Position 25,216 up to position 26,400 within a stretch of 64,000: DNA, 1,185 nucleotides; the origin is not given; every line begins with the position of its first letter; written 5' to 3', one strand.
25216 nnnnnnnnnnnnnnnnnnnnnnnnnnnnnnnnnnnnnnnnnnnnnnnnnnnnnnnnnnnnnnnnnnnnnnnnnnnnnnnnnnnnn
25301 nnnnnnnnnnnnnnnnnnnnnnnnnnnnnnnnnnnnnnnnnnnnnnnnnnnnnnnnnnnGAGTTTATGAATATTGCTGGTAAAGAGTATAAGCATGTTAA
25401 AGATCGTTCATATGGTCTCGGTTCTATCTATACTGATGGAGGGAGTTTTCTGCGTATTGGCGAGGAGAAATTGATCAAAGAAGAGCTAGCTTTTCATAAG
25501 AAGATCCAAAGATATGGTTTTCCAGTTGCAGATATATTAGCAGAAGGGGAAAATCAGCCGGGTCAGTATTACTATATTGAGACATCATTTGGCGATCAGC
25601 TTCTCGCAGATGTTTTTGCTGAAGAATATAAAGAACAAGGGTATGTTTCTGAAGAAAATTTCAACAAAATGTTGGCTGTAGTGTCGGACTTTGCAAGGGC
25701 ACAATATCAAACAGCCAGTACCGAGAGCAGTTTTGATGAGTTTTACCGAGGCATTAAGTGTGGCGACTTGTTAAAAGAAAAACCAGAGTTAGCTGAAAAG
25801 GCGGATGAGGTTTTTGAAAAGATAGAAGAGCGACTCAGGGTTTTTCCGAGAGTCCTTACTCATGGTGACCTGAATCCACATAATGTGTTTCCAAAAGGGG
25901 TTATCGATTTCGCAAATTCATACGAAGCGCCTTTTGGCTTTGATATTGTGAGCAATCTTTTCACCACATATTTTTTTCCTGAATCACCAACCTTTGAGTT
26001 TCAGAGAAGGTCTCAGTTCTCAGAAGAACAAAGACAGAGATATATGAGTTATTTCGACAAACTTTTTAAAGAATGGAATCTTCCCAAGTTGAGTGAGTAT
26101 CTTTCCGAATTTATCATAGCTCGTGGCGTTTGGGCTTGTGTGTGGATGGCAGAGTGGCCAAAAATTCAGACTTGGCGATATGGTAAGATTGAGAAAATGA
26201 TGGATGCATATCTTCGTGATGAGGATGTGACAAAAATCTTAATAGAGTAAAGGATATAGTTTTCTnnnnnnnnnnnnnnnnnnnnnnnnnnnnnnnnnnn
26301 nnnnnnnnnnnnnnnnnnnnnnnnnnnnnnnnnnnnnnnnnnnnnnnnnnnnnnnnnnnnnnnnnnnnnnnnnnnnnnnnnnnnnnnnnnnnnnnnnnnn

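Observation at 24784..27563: Tight operon CYTH - APH-family kinase - NUDIX - NUDIX-like: candidate nucleotide or thiamine-phosphate metabolising module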

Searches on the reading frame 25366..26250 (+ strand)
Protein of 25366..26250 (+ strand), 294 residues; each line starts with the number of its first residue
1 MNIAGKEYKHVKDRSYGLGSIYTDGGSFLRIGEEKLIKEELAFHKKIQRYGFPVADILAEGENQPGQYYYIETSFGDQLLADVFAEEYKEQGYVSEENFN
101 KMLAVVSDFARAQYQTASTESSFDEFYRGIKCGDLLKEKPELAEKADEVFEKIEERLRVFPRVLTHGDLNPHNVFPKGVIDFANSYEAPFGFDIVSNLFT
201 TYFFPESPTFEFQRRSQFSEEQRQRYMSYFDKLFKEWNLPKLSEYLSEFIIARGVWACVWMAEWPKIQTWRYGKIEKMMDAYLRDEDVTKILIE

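Call 3: search_protein_families(library=pfam, proteins=[window:25366-26250:+], max_evalue=0.1)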
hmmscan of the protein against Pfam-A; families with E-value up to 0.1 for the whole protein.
window:25366-26250:+ (294 aa): 2 families
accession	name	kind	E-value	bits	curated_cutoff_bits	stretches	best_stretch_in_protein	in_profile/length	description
PF01636.29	APH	-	2e-10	41.3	23.2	1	34-210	34-221/239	Phosphotransferase enzyme family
PF19974.5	TCAD9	-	0.071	12.7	40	0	155-184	290-323/429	Ternary complex associated domain 9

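Call 4: search_protein_families(library=ncbifam, proteins=[window:25366-26250:+], max_evalue=0.1)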
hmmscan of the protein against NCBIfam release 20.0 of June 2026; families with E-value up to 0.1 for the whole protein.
window:25366-26250:+ (294 aa): 0 families

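Call 6: search_solved_structures(query=window:25366-26250:+, max_evalue=1, show_alignments=2)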
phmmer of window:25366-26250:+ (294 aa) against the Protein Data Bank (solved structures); distinct sequences matched with E-value up to 1: 0.

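Call 9: find_homologous_proteins(query=window:25366-26250:+, max_evalue=0.001)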
Query window:25366-26250:+ (294 aa): 9 proteins with E <= 0.001 among 874 candidates.
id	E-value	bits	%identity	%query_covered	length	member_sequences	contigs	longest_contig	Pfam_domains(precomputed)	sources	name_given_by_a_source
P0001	8.7e-197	671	100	100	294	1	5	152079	PF01636.30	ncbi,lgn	-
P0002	9.4e-83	296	49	97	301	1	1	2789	PF01636.30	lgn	-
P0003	3.0e-75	272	44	97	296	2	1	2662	PF01636.30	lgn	-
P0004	2.9e-67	245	41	97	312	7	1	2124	PF01636.30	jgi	-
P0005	8.5e-58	214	38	96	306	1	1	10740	PF01636.30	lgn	-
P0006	9.7e-54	201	34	100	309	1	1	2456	PF01636.30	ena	-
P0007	2.8e-52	196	34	99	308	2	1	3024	PF01636.30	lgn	-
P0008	7.3e-51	192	34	99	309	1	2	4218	PF01636.30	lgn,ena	-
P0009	6.9e-50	188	36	94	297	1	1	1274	PF01636.30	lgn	-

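Call 10: find_related_loci(query=window:25366-26250:+, collection=genome_contigs, flank=6000)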
Query window:25366-26250:+ (294 aa) in genome_contigs; peptide patterns used: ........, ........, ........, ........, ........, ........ (x = any residue, [..] = any of these).
159 stretches matched a pattern, but none encodes a relative of the query by tblastn (E <= 1e-3).

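Call 11: find_encoding_contigs(protein=P0001, flank=6000, max_places=5)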
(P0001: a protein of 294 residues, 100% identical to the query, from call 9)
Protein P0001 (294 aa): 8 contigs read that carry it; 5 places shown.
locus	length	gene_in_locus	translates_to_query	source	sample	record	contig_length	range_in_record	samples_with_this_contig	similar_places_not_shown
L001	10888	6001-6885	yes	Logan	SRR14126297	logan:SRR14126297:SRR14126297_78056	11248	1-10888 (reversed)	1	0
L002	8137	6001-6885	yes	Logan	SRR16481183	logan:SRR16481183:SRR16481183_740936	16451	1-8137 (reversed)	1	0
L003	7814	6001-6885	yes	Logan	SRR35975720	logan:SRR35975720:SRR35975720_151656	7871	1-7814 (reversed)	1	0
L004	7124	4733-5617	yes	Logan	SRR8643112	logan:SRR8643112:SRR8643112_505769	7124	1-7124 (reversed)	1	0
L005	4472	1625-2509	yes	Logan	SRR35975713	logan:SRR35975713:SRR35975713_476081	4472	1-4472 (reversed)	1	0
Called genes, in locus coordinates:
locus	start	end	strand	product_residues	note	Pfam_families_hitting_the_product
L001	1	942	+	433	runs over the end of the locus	?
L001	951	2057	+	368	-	PF13439:Glyco_transf_4, PF00534:Glycos_transf_1, PF13692:Glyco_trans_1_4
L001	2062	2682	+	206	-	PF02706:Wzz (faint)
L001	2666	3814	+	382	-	PF13439:Glyco_transf_4, PF13579:Glyco_trans_4_4 (weak), PF20706:GT4-conflict, PF00534:Glycos_transf_1, PF13692:Glyco_trans_1_4, PF13524:Glyco_trans_1_2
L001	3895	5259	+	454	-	-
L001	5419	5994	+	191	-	PF01928:CYTH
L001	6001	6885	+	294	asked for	PF01636:APH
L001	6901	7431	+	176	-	PF00293:NUDIX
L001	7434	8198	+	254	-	-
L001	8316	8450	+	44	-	-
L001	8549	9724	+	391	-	PF07690:MFS_1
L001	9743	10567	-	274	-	PF24827:AstE_AspA_cat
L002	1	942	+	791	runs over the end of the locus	PF01588:tRNA_bind, PF03483:B3_4, PF03484:B5, PF17759:tRNA_synthFbeta, PF03147:FDX-ACB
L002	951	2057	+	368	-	PF13439:Glyco_transf_4, PF00534:Glycos_transf_1, PF13692:Glyco_trans_1_4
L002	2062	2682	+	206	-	PF02706:Wzz (faint)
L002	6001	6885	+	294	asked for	PF01636:APH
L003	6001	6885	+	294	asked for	PF01636:APH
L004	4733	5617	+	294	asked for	PF01636:APH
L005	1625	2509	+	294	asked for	PF01636:APH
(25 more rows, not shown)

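Call 12: find_encoding_contigs(protein=P0005, flank=8000, max_places=3)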
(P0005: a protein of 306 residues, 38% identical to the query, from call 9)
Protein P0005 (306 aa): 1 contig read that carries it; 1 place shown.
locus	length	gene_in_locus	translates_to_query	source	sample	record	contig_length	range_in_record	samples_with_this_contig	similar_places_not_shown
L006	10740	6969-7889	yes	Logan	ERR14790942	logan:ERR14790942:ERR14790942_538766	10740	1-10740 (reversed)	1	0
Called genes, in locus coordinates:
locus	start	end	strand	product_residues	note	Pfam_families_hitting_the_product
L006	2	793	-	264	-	?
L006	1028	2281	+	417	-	PF25919:BSH_CusB (faint), PF25917:BSH_RND, PF25954:Beta-barrel_RND_2 (faint), PF25990:Beta-barrel_YknX, PF25967:RND-MFP_C (faint), PF25989:YknX_C (weak)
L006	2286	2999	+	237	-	PF00005:ABC_tran, PF13304:AAA_21 (faint)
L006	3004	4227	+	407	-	PF12704:MacB_PCD, PF02687:FtsX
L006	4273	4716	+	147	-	-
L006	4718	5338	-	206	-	PF07853:DUF1648, PF13630:SdpI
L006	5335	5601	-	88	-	PF12840:HTH_20, PF01022:HTH_5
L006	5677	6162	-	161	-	PF03073:TspO_MBR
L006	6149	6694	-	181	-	PF01725:Ham1p_like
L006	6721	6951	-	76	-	-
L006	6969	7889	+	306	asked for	PF01636:APH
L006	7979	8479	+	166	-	-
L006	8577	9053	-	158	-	PF13419:HAD_2 (weak), PF00702:Hydrolase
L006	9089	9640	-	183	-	PF13238:AAA_18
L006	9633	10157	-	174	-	PF01230:HIT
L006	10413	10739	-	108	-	?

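Call 13: find_encoding_contigs(protein=P0008, flank=5000, max_places=3)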
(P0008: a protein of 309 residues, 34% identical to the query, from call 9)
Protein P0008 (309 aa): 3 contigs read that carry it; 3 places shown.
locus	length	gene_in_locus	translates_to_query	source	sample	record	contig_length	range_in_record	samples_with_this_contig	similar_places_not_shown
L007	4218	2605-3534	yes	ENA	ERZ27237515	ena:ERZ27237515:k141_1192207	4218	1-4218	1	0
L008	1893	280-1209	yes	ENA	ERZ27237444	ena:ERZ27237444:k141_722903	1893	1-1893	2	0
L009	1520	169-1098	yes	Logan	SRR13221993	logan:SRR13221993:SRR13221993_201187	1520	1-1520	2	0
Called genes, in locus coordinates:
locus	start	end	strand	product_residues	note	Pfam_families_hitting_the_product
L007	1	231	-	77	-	?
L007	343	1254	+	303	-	PF00152:tRNA-synt_2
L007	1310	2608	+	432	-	PF01336:tRNA_anti-codon, PF00152:tRNA-synt_2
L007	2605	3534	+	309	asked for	PF01636:APH (weak)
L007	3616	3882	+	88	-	PF21840:DUF6899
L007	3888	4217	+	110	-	?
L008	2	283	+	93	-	?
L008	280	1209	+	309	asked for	PF01636:APH (weak)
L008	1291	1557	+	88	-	PF21840:DUF6899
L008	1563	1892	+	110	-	?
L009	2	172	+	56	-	?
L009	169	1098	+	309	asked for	PF01636:APH (weak)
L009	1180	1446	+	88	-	PF21840:DUF6899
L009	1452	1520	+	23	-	?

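Call 14: find_encoding_contigs(protein=P0002, flank=5000, max_places=3)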
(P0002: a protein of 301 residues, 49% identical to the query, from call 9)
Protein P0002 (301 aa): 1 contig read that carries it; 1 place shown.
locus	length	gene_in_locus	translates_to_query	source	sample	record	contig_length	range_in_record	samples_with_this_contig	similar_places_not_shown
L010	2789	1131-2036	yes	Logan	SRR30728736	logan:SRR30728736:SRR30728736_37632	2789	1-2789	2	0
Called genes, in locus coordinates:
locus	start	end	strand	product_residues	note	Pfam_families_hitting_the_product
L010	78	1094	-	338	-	PF01820:Dala_Dala_lig_N, PF02222:ATP-grasp (weak), PF02655:ATP-grasp_3, PF07478:Dala_Dala_lig_C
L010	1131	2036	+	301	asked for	PF01636:APH (weak)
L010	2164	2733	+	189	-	PF01872:RibD_C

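Call 15: find_encoding_contigs(protein=P0003, flank=5000, max_places=3)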
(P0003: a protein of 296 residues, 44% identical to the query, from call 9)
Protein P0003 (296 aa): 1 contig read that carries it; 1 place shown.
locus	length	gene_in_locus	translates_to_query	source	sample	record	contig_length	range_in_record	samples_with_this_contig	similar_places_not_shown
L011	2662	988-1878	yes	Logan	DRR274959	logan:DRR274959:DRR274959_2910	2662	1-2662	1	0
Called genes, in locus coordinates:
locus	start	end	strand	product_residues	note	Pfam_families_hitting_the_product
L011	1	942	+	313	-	?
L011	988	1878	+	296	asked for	PF01636:APH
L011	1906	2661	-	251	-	?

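Call 16: find_encoding_contigs(protein=P0004, flank=5000, max_places=3)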
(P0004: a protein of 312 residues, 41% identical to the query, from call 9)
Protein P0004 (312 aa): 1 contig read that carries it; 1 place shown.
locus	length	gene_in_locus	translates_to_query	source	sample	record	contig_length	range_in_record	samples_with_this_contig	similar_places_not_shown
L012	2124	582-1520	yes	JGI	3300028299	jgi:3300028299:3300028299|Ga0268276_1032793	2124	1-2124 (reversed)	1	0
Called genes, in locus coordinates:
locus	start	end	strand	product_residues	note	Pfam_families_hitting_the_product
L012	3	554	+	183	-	?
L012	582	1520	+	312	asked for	PF01636:APH (weak)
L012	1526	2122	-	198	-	?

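Call 17: search_protein_families(library=pfam, proteins=[L011:1-942:+, L011:1906-2661:-, L012:3-554:+, L012:1526-2122:-, L006:7979-8479:+, L006:6721-6951:-, L007:3616-3882:+, L007:3888-4217:+], max_evalue=0.01)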
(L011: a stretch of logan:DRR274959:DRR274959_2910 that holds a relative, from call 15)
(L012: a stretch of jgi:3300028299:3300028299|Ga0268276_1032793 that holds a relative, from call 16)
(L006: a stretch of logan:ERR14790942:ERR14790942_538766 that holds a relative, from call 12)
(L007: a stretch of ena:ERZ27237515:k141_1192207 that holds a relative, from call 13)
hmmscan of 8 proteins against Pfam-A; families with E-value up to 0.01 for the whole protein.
L011:1-942:+ (313 aa): 12 families
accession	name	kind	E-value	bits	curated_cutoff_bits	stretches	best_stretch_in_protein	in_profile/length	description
PF00005.33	ABC_tran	-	6.2e-12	46.7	25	2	178-233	85-137/137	ABC transporter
PF13304.12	AAA_21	-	1.1e-07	32.7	27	1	199-259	235-295/304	AAA domain, putative AbiEii toxin, Type IV TA system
PF02463.25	SMC_N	-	1.1e-06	28.7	40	1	8-276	26-211/220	RecF/RecN/SMC N terminal domain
PF13238.12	AAA_18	-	0.00029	21.7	29.4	1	9-61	1-54/128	AAA domain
PF13191.12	AAA_16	-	0.00055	20.9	32.6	0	7-29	25-47/167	AAA ATPase domain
PF13173.12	AAA_14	-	0.00055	20.4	27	1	7-46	3-44/129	AAA domain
PF25199.1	nSTAND_NTPase5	-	0.0008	19.7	34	0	7-30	42-65/145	Novel STAND NTPase 5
PF00684.25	DnaJ_CXXCXGXG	-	0.0017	19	32.7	1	110-142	16-51/65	DnaJ central domain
PF13555.12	AAA_29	-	0.0018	18.4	27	1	8-24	24-40/61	P-loop containing region of AAA domain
PF03193.22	RsgA_GTPase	-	0.0021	18.4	30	1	7-31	107-132/174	RsgA GTPase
PF00931.28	NB-ARC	-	0.0081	15.9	23.5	0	8-29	20-41/248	NB-ARC domain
PF13481.12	AAA_25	-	0.0089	16.1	27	0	3-28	30-55/195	AAA domain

L011:1906-2661:- (251 aa): 3 families
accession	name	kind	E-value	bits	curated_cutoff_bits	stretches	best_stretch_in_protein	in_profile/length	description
PF17991.7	Thioredoxin_10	-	2.2e-24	87.1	27.1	1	129-251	9-142/142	Thioredoxin like C-terminal domain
PF08534.16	Redoxin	-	6.1e-05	23.3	26.6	1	6-88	51-137/148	Redoxin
PF17996.7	CE2_N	-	8.8e-05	23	27.9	1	167-236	8-80/108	Carbohydrate esterase 2 N-terminal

L012:3-554:+ (183 aa): 1 family
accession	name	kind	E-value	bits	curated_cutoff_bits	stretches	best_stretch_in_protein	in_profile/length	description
PF01041.23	DegT_DnrJ_EryC1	-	1.1e-12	48.4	19.8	1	9-163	210-350/360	DegT/DnrJ/EryC1/StrS aminotransferase family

L012:1526-2122:- (198 aa): 4 families
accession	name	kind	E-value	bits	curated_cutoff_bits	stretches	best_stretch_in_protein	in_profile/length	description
PF13419.12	HAD_2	-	1.7e-30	106.9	23.8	1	1-171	4-177/178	Haloacid dehalogenase-like hydrolase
PF00702.32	Hydrolase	-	1.4e-13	52.2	26.4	1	1-165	7-190/191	haloacid dehalogenase-like hydrolase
PF13242.12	Hydrolase_like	-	3.6e-05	24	22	1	128-171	3-47/75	HAD-hyrolase-like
PF12710.13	HAD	-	0.0047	17.8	27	1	1-160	4-186/189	haloacid dehalogenase-like hydrolase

L006:7979-8479:+ (166 aa): 0 families

L006:6721-6951:- (76 aa): 0 families

L007:3616-3882:+ (88 aa): 2 families
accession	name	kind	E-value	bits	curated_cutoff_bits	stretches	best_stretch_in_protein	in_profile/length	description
PF21840.1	DUF6899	-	2.1e-26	92.8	27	1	1-87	1-85/85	Domain of unknown function (DUF6899)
PF18472.7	HP1451_C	-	0.0063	16.9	25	0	6-52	3-52/67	HP1451 C-terminal domain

L007:3888-4217:+ (110 aa): 0 families

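Call 20: search_solved_structures(query=A1, max_evalue=10, show_alignments=3)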
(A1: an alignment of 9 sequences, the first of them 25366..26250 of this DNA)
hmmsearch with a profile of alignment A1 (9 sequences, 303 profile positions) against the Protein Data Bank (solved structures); distinct sequences matched with E-value up to 10: 5.
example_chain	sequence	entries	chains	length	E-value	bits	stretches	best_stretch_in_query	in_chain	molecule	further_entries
2olc_A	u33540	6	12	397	0.0011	21.7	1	64-204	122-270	Methylthioribose kinase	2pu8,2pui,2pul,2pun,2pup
2pyw_A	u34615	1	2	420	0.094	15.3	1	167-208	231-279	Uncharacterized protein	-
7bqr_A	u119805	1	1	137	0.12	15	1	92-167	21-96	Mussoc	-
2kna_A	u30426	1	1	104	0.3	13.7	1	94-148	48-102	Baculoviral IAP repeat-containing protein 4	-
9vln_3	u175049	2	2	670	0.67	12.5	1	22-141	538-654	DNA replication licensing factor MCM3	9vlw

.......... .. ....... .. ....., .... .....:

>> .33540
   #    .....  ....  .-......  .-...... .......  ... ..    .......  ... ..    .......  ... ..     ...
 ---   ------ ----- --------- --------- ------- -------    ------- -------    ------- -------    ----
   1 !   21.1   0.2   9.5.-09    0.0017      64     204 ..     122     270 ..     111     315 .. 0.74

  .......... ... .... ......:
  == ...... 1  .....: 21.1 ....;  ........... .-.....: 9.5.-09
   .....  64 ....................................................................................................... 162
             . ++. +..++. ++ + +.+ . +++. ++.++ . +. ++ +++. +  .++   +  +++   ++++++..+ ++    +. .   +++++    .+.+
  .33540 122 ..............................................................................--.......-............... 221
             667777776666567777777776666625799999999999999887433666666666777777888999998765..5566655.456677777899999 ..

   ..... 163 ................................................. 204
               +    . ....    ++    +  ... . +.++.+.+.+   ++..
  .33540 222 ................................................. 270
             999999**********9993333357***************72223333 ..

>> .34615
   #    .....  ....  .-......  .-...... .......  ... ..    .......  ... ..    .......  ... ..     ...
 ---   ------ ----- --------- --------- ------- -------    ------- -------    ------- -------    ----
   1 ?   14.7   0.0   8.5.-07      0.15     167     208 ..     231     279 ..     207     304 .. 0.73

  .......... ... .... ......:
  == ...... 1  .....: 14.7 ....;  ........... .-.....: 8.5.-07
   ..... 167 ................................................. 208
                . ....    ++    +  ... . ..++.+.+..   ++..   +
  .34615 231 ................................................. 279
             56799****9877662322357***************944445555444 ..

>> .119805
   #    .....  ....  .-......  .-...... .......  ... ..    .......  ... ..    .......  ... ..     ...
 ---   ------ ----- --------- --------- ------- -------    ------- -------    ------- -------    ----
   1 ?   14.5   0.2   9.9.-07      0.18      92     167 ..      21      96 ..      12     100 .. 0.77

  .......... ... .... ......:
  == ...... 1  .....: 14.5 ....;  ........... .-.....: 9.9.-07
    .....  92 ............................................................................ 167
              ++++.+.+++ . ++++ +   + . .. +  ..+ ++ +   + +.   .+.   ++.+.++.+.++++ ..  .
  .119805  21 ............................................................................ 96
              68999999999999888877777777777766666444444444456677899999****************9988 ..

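Call 30: predict_structure(alignment_id=A1)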
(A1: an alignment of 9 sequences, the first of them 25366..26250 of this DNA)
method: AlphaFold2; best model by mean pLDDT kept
length: 294 residues; sequences in the alignment: 9
mean_pLDDT: 92.5   pTM: 0.88
mean pLDDT of the five models: 92.5, 92.2, 89.9, 87.4, 84.1
residues with pLDDT >= 90: 241; 70-90: 51; 50-70: 2; < 50: 0
segments of 3 or more residues with pLDDT < 50: none
pLDDT, mean of each block of 10 residues (from residue 1): 88 80 92 93 93 95 94 92 95 96 96 91 89 93 95 95 91 89 86 94 91 93 97 97 96 91 89 95 94 89
secondary structure, 60 per line:
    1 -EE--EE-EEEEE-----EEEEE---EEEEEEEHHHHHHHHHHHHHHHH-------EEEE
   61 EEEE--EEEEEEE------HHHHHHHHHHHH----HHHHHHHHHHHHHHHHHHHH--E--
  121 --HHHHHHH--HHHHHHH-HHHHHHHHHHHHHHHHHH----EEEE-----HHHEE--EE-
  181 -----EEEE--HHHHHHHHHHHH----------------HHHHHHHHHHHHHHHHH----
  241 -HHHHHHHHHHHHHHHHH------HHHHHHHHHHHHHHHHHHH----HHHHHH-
elements in order: E9-13 E19-23 E27-33 H34-49 E57-64 E67-73 H80-91 H96-115 H123-129 H132-138 H140-157 E162-165 E186-189 H192-203 H220-236 H242-258 H265-283 H288-293
